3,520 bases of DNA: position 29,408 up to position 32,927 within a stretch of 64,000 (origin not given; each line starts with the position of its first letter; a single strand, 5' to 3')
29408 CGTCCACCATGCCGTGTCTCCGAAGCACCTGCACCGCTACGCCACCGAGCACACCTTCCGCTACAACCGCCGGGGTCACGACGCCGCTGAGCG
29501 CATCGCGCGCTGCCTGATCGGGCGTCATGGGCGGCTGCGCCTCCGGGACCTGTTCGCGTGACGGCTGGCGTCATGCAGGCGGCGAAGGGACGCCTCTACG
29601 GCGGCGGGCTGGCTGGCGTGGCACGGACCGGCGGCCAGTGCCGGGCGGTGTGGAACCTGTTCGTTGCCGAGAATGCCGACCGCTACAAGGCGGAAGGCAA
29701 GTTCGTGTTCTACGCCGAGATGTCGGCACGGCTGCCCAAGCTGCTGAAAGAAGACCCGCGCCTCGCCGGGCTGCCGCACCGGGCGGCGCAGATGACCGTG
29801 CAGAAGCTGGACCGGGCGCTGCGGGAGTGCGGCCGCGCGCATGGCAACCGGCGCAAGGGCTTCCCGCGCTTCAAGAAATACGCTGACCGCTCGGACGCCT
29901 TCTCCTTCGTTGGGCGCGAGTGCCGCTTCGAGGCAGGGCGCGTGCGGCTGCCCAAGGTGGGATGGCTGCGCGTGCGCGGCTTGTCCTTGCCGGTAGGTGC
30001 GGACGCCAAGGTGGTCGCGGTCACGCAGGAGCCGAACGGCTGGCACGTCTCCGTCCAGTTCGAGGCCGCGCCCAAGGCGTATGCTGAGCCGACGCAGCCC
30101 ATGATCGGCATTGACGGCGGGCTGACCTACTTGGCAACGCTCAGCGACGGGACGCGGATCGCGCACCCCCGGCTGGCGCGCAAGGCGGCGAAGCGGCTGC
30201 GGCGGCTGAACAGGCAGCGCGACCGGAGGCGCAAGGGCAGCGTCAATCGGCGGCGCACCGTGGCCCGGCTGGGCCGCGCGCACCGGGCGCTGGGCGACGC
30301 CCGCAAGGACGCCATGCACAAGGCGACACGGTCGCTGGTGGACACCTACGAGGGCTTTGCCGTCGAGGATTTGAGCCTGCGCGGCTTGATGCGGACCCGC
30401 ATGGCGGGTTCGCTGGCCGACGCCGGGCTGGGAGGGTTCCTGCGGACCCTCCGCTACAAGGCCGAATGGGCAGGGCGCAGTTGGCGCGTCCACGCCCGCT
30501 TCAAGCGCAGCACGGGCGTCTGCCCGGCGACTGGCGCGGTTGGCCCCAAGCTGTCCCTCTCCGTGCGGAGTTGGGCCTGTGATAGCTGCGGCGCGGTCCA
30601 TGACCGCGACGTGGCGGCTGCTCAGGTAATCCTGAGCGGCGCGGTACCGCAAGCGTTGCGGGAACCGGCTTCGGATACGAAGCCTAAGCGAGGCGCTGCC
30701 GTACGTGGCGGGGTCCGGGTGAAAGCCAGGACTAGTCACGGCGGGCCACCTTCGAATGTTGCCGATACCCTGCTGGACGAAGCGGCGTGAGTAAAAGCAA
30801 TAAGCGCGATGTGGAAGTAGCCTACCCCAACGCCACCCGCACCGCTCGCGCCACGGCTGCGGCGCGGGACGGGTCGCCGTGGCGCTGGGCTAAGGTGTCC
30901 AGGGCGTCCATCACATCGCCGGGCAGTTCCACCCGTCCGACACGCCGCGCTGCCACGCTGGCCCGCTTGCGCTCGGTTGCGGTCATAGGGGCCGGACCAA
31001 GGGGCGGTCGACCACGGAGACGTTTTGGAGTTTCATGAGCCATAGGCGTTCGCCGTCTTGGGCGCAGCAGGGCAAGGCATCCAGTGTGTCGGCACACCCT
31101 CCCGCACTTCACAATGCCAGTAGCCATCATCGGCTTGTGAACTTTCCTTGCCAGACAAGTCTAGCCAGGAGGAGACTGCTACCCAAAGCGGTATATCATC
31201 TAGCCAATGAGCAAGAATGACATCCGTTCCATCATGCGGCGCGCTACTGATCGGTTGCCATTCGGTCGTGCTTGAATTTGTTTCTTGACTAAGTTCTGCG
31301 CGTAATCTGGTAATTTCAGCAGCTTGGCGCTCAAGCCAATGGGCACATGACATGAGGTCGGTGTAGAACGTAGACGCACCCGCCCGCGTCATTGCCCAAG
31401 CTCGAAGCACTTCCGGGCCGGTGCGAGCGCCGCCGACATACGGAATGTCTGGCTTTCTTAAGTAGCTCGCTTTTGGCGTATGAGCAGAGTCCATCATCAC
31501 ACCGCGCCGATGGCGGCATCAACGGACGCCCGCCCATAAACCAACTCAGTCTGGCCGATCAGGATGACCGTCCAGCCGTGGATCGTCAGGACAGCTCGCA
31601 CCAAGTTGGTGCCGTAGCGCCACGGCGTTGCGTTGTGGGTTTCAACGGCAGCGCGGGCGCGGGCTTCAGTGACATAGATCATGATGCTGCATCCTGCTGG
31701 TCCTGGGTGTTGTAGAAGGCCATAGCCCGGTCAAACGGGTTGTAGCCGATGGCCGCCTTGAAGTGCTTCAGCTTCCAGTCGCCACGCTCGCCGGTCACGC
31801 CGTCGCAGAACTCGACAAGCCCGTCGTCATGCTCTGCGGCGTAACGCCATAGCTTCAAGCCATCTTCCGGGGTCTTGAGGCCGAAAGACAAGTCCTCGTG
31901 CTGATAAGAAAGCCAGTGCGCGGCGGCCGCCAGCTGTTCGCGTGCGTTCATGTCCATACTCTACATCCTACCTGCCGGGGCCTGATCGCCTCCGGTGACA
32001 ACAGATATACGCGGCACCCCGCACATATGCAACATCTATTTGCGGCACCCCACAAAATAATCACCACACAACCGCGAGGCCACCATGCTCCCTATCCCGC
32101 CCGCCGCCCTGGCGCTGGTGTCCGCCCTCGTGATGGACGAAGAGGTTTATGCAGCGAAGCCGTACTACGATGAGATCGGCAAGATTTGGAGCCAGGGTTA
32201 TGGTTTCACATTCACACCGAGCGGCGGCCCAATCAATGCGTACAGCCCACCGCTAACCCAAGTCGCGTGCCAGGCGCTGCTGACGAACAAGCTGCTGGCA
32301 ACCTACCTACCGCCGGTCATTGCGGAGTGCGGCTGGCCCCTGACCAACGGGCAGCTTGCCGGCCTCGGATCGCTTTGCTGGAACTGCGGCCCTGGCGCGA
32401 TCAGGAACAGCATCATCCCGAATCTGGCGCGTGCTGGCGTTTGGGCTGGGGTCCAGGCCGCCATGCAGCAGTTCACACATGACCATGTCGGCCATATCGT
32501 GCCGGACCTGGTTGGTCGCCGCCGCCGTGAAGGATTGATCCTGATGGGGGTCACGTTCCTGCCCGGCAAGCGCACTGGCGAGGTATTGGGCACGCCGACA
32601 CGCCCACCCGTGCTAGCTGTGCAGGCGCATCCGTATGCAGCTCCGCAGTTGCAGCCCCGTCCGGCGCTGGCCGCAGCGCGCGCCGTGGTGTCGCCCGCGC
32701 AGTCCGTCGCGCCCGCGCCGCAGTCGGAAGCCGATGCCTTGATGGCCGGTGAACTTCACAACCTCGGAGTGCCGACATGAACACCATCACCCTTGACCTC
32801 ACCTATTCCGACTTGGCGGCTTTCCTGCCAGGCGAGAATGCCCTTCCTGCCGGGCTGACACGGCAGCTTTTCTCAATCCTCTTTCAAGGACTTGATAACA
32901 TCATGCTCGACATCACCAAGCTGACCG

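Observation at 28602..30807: IS1595 DDE transposon carrying a TnpB RNA-guided nuclease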

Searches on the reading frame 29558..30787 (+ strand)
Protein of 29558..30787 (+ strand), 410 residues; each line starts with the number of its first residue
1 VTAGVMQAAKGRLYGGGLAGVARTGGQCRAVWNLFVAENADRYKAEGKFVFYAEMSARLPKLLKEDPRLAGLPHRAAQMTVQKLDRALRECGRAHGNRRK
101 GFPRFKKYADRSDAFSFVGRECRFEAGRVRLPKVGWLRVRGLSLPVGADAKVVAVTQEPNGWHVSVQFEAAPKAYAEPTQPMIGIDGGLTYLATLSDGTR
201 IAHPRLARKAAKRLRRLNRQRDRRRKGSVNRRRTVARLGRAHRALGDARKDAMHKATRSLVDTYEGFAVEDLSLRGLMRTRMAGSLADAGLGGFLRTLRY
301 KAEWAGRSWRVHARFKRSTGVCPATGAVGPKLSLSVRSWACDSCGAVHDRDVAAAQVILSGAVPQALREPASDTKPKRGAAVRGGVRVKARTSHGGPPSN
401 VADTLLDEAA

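Call 3: search_protein_families(library=pfam, proteins=[window:29558-30787:+], max_evalue=0.01)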
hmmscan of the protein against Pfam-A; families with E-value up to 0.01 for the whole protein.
window:29558-30787:+ (410 aa): 3 families
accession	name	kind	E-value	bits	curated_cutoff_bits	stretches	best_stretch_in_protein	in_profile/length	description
PF01385.25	OrfB_IS605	-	1.6e-21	77.2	30.5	1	168-279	4-118/120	Probable transposase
PF07282.18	Cas12f1-like_TNB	-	5e-13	49.4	26.3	1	294-358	4-60/60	Cas12f1-like, TNB domain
PF12323.14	HTH_OrfB_IS605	-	5.8e-05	22.9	21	1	22-48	21-47/47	Helix-turn-helix domain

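Call 4: search_protein_families(library=ncbifam, proteins=[window:29558-30787:+], max_evalue=0.01)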
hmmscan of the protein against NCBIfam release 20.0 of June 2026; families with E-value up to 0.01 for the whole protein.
window:29558-30787:+ (410 aa): 5 families
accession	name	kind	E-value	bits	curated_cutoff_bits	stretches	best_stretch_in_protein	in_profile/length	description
NF040570.1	guided_TnpB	subfamily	1.3e-60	205.8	100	1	23-359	17-387/389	RNA-guided endonuclease TnpB family protein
NF038281.1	IS200_TnpB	exception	6.5e-56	190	425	1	21-361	18-358/360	IS200/IS605 family element RNA-guided endonuclease TnpB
NF038280.1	IS607_TnpB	exception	3.5e-43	148.2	350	1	93-390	105-414/431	IS607 family element RNA-guided endonuclease TnpB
NF038192.1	V_cas_c2c8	exception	3.7e-27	95.6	350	1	78-279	156-384/457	type V CRISPR-associated protein C2c8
TIGR01766.2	TIGR01766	domain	4.3e-05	23.9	32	1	247-308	3-72/82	IS200/IS605 family accessory protein TnpB-related protein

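Call 9: find_homologous_proteins(query=window:29558-30787:+)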
Query window:29558-30787:+ (410 aa): 341 proteins with E <= 0.001 among 8000 candidates; the best 120 are listed.
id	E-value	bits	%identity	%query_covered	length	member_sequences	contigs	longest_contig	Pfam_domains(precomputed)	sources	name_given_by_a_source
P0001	1.1e-268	909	100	100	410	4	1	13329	PF01385.26,PF07282.19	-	-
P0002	4.2e-225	765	85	99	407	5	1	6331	PF01385.26,PF07282.19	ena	-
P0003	3.5e-224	762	84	99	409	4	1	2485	PF01385.26,PF07282.19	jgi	jgi:putative transposase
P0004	7.3e-224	761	86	97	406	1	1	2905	PF01385.26,PF07282.19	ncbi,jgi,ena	-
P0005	1.8e-222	756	85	97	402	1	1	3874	PF01385.26,PF07282.19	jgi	jgi:putative transposase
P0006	2.8e-222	756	84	97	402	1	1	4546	PF01385.26,PF07282.19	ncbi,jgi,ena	-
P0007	5.9e-219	745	83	98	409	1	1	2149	PF01385.26,PF07282.19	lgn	-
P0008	2.4e-218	743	83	97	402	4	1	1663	PF01385.26,PF07282.19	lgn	-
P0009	5.2e-218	742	82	99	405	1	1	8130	PF01385.26,PF07282.19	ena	-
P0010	2.5e-217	740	83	99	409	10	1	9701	PF01385.26,PF07282.19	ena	-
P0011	7.3e-217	738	81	100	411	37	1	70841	PF01385.26,PF07282.19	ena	-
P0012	2.7e-216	736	80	99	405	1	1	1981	PF01385.26,PF07282.19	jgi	jgi:putative transposase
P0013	8.0e-216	735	81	99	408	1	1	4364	PF01385.26,PF07282.19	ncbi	-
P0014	5.1e-215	732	80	100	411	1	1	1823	PF01385.26,PF07282.19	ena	-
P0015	1.6e-214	730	83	97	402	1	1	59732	PF01385.26,PF07282.19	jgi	jgi:putative transposase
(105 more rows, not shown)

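Call 12: find_related_loci(query=window:29558-30787:+, collection=genome_contigs, flank=4000)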
Query window:29558-30787:+ (410 aa) in genome_contigs; peptide patterns used: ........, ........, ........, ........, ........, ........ (x = any residue, [..] = any of these).
132 stretches matched a pattern; 55 encode a relative of the query (tblastn E <= 1e-3); 55 distinct loci.
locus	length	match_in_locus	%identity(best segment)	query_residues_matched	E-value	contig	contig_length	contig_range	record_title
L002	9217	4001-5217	77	1-407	3e-171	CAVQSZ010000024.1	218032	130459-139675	MAG: uncultured Alphaproteobacteria bacterium isolate MFD00031.bin.2.110 genome assembly, contig: contig_37795, whole ge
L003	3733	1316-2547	73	5-408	6e-159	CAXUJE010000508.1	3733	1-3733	MAG TPA_asm: uncultured Acetobacteraceae bacterium isolate public_SRR14722090_metawrap_bin.2 genome assembly, contig: pu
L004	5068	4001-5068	68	5-360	2e-152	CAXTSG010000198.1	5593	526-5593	MAG TPA_asm: uncultured Acidobacteriaceae bacterium isolate public_SRR14722058_metawrap_bin.1 genome assembly, contig: p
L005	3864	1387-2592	60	1-403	1e-140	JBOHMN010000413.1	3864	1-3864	MAG: Acetobacteraceae bacterium isolate TC-S_metabat2.bin.230 k127_5265893, whole genome shotgun sequence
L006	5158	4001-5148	78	5-402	4e-154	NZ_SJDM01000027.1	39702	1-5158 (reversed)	Crenalkalicoccus roseus strain YIM 78023 Scaffold27, whole genome shotgun sequence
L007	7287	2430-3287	35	87-367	2e-46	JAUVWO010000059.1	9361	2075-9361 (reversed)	MAG: Methanomassiliicoccales archaeon isolate CSMAG_1192 CSMAG_1192_k127_7580996_length_9361_cov_10.0000, whole genome s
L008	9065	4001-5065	35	1-352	5e-45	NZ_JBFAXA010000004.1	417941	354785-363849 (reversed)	Streptomyces sp. NPDC052012 NPDC052012_18_H2.ctg-0004, whole genome shotgun sequence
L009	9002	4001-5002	28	28-358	3e-24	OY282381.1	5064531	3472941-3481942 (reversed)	MAG: uncultured Caldilineaceae bacterium genome assembly, chromosome: 1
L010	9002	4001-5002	28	28-358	2e-24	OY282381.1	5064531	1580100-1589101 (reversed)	MAG: uncultured Caldilineaceae bacterium genome assembly, chromosome: 1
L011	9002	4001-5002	27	28-358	5e-24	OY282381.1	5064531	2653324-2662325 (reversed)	MAG: uncultured Caldilineaceae bacterium genome assembly, chromosome: 1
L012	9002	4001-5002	27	28-358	2e-23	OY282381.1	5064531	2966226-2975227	MAG: uncultured Caldilineaceae bacterium genome assembly, chromosome: 1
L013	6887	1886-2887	28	28-358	2e-23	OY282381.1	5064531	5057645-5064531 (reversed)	MAG: uncultured Caldilineaceae bacterium genome assembly, chromosome: 1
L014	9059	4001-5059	30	27-362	4e-23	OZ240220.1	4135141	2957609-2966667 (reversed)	MAG: Dehalococcoidia bacterium isolate 5401f4a5-0ad6-4284-832a-6e7f5ecae1d1 genome assembly, chromosome: 1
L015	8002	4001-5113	28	21-358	6e-23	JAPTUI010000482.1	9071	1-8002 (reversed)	MAG: Pseudomonadota bacterium isolate FAK.bin15 NODE_13304_length_9071_cov_1.33508_FK5-1, whole genome shotgun sequence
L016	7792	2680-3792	30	21-358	1e-22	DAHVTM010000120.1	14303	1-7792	MAG TPA_asm: Gammaproteobacteria bacterium isolate clean685 k141_853839, whole genome shotgun sequence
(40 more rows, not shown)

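Call 14: find_related_loci(query=window:29558-30787:+, collection=metagenome_contigs, flank=3500)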
Query window:29558-30787:+ (410 aa) in metagenome_contigs; peptide patterns used: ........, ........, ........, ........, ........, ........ (x = any residue, [..] = any of these).
206 stretches matched a pattern; 91 encode a relative of the query (tblastn E <= 1e-3); the best 80 are kept; 80 distinct loci.
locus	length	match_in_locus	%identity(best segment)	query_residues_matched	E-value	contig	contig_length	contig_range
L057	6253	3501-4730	95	1-410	0e+0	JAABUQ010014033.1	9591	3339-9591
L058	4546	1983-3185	84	1-401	0e+0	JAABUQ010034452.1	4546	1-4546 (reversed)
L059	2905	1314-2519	85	1-402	0e+0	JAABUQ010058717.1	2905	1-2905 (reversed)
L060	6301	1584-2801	81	5-410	0e+0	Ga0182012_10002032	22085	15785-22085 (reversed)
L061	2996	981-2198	81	5-410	0e+0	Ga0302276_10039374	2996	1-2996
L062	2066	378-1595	81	5-410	0e+0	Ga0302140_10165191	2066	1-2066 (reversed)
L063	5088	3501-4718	81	5-410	0e+0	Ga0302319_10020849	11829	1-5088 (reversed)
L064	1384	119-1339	81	5-410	0e+0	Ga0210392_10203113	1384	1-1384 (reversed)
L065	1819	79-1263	80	5-402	0e+0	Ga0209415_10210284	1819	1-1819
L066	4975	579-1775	73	5-405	0e+0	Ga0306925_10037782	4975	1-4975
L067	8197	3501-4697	74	1-403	0e+0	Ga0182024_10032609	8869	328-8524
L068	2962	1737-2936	70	4-401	0e+0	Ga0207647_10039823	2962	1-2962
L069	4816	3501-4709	73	1-402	0e+0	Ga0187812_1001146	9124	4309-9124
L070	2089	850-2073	67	5-410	7e-174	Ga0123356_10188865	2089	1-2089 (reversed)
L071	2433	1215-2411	67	5-400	3e-171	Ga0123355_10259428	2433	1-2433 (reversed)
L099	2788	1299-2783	36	26-355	8e-41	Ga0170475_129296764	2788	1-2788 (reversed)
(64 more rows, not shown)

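Call 15: find_related_loci(query=window:29558-30787:+, collection=viral_contigs, flank=3500)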
Query window:29558-30787:+ (410 aa) in viral_contigs; peptide patterns used: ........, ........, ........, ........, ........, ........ (x = any residue, [..] = any of these).
12 stretches matched a pattern; 8 encode a relative of the query (tblastn E <= 1e-3); 8 distinct loci.
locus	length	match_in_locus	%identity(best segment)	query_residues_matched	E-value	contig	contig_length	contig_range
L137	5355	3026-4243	81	5-410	0e+0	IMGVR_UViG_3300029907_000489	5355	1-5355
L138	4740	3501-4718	81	5-410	0e+0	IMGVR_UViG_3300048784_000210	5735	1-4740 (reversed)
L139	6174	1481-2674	82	5-402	0e+0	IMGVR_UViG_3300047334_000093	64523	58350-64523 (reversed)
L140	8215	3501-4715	81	5-409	0e+0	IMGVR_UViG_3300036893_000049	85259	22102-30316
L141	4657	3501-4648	78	5-402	5e-155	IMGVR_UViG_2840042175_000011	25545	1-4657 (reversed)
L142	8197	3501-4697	59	5-403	1e-136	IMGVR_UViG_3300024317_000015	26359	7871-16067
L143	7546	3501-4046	68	78-402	5e-68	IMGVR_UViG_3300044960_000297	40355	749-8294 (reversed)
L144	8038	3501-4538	30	28-366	5e-41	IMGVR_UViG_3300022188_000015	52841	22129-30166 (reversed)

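Call 36: search_protein_families(library=pfam, proteins=[L057:2909-3481:+, L057:1957-2580:+, L057:642-1652:+, L057:5136-5717:+, L057:5520-6209:-], max_evalue=0.001)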
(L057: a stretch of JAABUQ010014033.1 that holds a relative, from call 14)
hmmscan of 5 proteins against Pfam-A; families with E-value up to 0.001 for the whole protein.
L057:2909-3481:+ (191 aa): 5 families
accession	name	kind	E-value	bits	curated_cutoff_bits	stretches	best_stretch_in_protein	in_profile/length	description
PF00239.26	Resolvase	-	3.2e-45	154.2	23.3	1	3-137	2-145/145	Resolvase, N terminal domain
PF13565.12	HTH_32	-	1.5e-06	29.1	33.7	1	124-180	10-72/73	Homeodomain-like domain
PF13518.12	HTH_28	-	8.1e-05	23.1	25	1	150-186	3-38/52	Helix-turn-helix domain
PF12728.13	HTH_17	-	0.00048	20.8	27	0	162-184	3-25/51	Helix-turn-helix domain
PF13384.12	HTH_23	-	0.00065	19.9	24.6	0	145-182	3-39/50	Homeodomain-like domain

L057:1957-2580:+ (208 aa): 1 family
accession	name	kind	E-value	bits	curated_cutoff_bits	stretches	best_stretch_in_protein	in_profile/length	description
PF00239.26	Resolvase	-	2.9e-45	154.4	23.3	1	14-146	2-144/145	Resolvase, N terminal domain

L057:642-1652:+ (337 aa): 1 family
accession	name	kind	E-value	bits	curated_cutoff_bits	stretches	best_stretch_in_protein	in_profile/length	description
PF00291.31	PALP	-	7.4e-45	154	35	1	17-320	2-295/295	Pyridoxal-phosphate dependent enzyme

L057:5136-5717:+ (194 aa): 0 families

L057:5520-6209:- (229 aa): 0 families

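Call 51: search_solved_structures(query=window:29558-30787:+, max_evalue=0.001, show_alignments=2)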
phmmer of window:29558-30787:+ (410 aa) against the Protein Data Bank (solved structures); distinct sequences matched with E-value up to 0.001: 7.
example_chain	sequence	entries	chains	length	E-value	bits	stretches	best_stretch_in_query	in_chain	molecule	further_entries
9yyg_A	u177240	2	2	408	7.1e-56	193.1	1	21-379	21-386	AI-designed RNA-guided nuclease | AI-generated RNA-guided nuclease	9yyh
8h1j_A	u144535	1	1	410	1.3e-48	169.2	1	21-379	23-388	RNA-guided DNA endonuclease TnpB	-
8bf8_A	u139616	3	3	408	1.3e-48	169.2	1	21-379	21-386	RNA-guided DNA endonuclease TnpB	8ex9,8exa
8iaz_A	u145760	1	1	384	7.3e-26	94.2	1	21-355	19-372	Transposase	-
9jfq_A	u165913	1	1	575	1.3e-18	70.3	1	240-363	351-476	LaTranC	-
9jfo_A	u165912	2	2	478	2.9e-18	69.2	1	240-361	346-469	LaTranC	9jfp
9j09_A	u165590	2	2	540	1.2e-16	63.9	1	128-399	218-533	Transposase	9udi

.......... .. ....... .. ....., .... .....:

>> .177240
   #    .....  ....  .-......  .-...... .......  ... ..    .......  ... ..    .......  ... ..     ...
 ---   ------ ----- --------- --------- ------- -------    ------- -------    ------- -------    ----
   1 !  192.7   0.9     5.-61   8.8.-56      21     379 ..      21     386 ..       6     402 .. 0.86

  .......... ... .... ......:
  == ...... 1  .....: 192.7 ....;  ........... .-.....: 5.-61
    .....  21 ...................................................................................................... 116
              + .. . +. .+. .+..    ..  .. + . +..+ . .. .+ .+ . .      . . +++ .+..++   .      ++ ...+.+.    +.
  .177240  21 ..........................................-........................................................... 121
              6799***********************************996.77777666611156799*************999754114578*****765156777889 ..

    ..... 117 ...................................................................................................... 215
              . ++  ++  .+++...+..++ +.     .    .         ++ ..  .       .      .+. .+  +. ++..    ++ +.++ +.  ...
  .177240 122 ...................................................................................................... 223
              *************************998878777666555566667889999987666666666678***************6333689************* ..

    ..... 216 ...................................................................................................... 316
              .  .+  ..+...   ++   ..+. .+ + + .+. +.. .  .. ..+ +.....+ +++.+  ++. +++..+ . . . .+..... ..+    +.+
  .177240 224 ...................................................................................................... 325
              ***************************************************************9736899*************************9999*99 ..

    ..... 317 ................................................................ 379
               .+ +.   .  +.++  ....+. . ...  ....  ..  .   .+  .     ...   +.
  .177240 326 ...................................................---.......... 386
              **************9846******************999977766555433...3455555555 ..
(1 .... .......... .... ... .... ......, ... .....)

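Call 61: search_protein_families(library=pfam, proteins=[L099:286-1227:+], max_evalue=0.01)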
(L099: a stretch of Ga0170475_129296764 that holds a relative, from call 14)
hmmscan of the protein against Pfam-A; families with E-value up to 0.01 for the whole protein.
L099:286-1227:+ (314 aa): 2 families
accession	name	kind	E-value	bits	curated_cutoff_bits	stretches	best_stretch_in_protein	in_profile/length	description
PF12762.13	DDE_Tnp_IS1595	-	6.7e-27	94.8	27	1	124-286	2-153/153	ISXO2-like transposase domain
PF12760.12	Zn_ribbon_IS1595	-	6.6e-12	45.6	25.4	1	11-56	1-45/46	Transposase zinc-ribbon domain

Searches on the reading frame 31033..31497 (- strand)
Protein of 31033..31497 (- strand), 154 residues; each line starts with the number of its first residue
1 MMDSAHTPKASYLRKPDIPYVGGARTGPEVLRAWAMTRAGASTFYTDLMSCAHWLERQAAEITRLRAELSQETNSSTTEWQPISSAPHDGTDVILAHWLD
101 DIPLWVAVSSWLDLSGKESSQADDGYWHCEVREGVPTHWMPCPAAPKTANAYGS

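Call 61: search_protein_families(library=pfam, proteins=[window:31033-31497:-], max_evalue=0.01)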
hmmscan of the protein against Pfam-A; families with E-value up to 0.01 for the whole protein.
window:31033-31497:- (154 aa): 1 family
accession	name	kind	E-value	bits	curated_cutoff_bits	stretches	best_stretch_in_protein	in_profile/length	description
PF04448.17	DUF551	-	0.00039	21.6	22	0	123-147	41-68/68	Protein of unknown function (DUF551)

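Call 72: find_related_loci(query=window:31033-31497:-, collection=viral_contigs, flank=4000)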
Query window:31033-31497:- (154 aa) in viral_contigs; peptide patterns used: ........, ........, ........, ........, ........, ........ (x = any residue, [..] = any of these).
2 stretches matched a pattern, but none encodes a relative of the query by tblastn (E <= 1e-3).

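Call 73: find_encoding_contigs(protein=window:31033-31497:-, flank=4000, max_places=10)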
Protein window:31033-31497:- (154 aa): 1 contig read that carries it; 1 place shown.
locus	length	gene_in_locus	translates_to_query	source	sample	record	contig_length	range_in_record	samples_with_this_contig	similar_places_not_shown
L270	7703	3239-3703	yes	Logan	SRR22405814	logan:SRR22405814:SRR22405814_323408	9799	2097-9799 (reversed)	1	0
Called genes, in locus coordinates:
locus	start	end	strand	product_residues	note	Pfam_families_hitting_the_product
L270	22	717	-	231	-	PF00959:Phage_lysozyme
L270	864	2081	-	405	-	PF01385:OrfB_IS605, PF07282:Cas12f1-like_TNB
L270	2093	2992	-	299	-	PF12760:Zn_ribbon_IS1595, PF12762:DDE_Tnp_IS1595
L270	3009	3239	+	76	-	-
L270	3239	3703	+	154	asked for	-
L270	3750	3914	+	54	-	-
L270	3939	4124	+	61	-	-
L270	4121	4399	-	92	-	-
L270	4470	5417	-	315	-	-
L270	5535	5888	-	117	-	-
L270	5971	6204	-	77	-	-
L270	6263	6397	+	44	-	-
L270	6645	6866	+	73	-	-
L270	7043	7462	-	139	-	-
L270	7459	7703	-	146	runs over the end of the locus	-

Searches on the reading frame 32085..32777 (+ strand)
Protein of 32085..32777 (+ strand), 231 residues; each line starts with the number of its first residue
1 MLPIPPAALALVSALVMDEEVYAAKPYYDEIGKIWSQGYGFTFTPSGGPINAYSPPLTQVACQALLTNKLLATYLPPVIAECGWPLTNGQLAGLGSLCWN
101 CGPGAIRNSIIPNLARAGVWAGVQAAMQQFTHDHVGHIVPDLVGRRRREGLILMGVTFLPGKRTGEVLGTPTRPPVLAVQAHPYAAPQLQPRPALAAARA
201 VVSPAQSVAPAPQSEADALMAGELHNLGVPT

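Call 61: search_protein_families(library=pfam, proteins=[window:32085-32777:+], max_evalue=0.01)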
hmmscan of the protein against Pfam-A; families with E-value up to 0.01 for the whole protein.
window:32085-32777:+ (231 aa): 1 family
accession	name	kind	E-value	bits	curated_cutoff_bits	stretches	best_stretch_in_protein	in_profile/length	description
PF00959.24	Phage_lysozyme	-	2e-13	51.2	22.3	1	20-149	4-125/125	Phage lysozyme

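Call 74: find_encoding_contigs(protein=window:32085-32777:+, flank=5000, max_places=10)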
Protein window:32085-32777:+ (231 aa): 2 contigs read that carry it; 1 place shown.
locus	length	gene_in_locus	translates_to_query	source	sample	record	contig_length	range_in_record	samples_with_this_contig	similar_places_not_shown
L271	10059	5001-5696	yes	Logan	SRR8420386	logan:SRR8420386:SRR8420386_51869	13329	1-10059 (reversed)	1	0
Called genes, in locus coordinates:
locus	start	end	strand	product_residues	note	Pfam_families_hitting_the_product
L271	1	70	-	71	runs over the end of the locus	-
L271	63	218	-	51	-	-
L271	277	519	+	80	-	-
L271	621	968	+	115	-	-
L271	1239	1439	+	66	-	-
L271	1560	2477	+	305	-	PF12760:Zn_ribbon_IS1595, PF12762:DDE_Tnp_IS1595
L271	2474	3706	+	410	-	PF01385:OrfB_IS605, PF07282:Cas12f1-like_TNB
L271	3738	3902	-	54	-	-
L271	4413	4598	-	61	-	-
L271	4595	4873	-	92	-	-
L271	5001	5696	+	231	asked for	PF00959:Phage_lysozyme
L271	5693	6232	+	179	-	-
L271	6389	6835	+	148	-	-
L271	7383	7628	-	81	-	-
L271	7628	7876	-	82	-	-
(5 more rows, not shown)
